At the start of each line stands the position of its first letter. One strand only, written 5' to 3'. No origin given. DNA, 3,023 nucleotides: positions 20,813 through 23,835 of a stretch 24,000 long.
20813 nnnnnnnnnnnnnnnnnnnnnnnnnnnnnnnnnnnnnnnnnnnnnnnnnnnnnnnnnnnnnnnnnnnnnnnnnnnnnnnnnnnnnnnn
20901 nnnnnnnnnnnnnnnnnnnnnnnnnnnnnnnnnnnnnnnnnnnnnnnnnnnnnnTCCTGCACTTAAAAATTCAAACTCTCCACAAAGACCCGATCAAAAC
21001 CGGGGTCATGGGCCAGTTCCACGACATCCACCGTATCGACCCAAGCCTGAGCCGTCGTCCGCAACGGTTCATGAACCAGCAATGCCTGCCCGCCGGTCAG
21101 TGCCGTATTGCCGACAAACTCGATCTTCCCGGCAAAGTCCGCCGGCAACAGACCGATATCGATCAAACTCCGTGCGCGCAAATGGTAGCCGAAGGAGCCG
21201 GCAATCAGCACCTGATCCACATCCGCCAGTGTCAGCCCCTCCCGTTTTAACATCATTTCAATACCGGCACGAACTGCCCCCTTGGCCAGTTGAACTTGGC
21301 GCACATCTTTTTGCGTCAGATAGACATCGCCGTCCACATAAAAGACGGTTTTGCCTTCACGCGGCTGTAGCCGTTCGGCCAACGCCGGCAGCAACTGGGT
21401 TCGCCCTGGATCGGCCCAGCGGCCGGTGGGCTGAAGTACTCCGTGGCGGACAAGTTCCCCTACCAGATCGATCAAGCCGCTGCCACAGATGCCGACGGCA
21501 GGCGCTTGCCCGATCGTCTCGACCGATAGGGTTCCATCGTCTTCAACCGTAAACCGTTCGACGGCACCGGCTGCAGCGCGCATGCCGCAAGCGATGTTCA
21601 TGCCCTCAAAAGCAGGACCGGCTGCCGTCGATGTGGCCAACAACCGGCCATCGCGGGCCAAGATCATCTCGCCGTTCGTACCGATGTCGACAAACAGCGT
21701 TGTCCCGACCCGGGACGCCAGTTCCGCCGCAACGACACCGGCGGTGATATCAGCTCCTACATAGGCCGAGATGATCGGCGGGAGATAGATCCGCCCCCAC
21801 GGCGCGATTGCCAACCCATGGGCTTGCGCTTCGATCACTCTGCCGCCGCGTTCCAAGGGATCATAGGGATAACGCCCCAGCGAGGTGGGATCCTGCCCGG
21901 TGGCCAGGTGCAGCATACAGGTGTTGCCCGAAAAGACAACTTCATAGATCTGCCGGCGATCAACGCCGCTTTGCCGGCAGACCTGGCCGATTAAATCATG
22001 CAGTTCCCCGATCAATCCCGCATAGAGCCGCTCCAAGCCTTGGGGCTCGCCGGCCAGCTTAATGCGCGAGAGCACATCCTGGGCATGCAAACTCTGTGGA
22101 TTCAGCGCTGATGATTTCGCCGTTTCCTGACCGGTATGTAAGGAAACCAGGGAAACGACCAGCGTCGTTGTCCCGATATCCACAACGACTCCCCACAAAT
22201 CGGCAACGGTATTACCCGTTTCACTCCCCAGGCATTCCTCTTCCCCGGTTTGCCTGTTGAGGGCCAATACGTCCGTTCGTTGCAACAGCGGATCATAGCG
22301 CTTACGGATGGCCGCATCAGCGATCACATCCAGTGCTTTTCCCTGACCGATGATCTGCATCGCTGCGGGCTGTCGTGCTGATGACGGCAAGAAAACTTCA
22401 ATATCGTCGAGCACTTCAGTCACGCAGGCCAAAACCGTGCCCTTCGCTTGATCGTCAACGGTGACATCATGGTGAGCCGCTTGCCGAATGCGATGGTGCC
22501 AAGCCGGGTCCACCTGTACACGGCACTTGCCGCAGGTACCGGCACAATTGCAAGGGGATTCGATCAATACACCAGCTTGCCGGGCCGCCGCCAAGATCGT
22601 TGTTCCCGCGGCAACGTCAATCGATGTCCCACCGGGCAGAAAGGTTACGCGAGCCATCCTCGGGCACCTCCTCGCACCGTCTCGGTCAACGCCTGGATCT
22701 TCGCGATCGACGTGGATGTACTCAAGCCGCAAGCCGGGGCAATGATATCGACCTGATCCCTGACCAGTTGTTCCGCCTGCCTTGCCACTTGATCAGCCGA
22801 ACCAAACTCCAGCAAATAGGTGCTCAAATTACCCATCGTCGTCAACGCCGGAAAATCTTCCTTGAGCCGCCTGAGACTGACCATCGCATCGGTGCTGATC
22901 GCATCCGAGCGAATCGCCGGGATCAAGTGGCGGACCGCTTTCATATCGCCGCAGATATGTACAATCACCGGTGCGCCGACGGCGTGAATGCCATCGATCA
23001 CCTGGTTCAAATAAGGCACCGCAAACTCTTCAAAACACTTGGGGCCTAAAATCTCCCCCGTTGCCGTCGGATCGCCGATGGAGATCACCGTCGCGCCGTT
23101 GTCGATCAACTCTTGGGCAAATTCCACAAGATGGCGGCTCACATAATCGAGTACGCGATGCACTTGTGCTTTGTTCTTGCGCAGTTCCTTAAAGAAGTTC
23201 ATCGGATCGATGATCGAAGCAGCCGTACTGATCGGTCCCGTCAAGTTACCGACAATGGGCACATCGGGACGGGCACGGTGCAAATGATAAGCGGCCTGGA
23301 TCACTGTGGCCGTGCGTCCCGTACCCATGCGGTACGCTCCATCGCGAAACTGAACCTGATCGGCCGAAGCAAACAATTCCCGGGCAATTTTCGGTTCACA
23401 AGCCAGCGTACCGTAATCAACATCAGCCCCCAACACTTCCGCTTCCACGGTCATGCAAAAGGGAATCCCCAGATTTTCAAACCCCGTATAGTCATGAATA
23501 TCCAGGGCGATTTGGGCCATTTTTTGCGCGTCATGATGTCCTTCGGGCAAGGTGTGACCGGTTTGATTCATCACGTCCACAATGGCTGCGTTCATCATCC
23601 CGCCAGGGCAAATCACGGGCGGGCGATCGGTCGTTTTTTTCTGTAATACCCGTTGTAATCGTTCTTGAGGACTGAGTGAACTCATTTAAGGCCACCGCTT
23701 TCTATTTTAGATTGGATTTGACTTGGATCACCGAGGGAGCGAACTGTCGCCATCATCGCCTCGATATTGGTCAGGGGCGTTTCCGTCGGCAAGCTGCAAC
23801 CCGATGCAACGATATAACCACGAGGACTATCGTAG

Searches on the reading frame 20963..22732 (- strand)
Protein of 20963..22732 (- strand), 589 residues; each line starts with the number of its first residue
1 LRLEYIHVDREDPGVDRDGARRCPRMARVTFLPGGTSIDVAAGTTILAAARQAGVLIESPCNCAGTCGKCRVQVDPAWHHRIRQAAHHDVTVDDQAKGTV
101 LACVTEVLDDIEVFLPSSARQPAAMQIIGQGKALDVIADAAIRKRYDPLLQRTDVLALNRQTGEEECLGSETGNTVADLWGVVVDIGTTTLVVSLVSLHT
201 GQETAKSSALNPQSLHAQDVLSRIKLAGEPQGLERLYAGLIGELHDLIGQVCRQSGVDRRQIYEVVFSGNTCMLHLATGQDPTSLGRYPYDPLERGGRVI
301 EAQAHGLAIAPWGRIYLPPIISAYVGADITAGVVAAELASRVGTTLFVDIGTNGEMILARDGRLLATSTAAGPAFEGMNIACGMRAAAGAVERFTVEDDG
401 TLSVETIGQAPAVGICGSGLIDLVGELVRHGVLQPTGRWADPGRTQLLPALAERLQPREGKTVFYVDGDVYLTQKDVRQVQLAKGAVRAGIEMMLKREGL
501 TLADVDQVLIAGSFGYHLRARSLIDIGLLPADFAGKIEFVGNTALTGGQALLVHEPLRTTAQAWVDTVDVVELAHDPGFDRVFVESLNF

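Call 11: search_protein_families(library=pfam, proteins=[window:20963-22732:-])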
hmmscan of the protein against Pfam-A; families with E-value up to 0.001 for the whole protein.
window:20963-22732:- (589 aa): 3 families
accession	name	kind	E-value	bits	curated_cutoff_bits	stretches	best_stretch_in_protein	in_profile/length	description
PF14574.11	RACo_C_ter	-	2e-68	230.7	27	1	344-588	2-248/261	C-terminal domain of RACo the ASKHA domain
PF17651.6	Raco_middle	-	5.2e-52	176.2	26.8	1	181-339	2-161/163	RACo middle region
PF00111.32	Fer2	-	1.4e-09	38.2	21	1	34-107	6-76/77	2Fe-2S iron-sulfur cluster binding domain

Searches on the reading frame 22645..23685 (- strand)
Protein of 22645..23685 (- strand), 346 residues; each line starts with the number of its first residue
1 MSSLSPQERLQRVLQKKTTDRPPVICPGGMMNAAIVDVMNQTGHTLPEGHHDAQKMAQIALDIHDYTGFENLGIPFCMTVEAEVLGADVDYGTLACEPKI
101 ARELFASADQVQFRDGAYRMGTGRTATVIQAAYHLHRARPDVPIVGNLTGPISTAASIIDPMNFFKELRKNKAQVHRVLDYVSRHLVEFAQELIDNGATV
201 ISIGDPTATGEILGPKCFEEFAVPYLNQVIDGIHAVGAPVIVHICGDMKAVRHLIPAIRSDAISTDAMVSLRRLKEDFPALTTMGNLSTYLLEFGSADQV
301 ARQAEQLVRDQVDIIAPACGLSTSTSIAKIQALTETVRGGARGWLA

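Call 11: search_protein_families(library=pfam, proteins=[window:22645-23685:-])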
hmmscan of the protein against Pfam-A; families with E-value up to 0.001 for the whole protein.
window:22645-23685:- (346 aa): 1 family
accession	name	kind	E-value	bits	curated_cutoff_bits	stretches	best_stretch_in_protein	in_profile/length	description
PF01208.23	URO-D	-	1.5e-77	261.4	23.9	1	6-338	2-344/346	Uroporphyrinogen decarboxylase (URO-D)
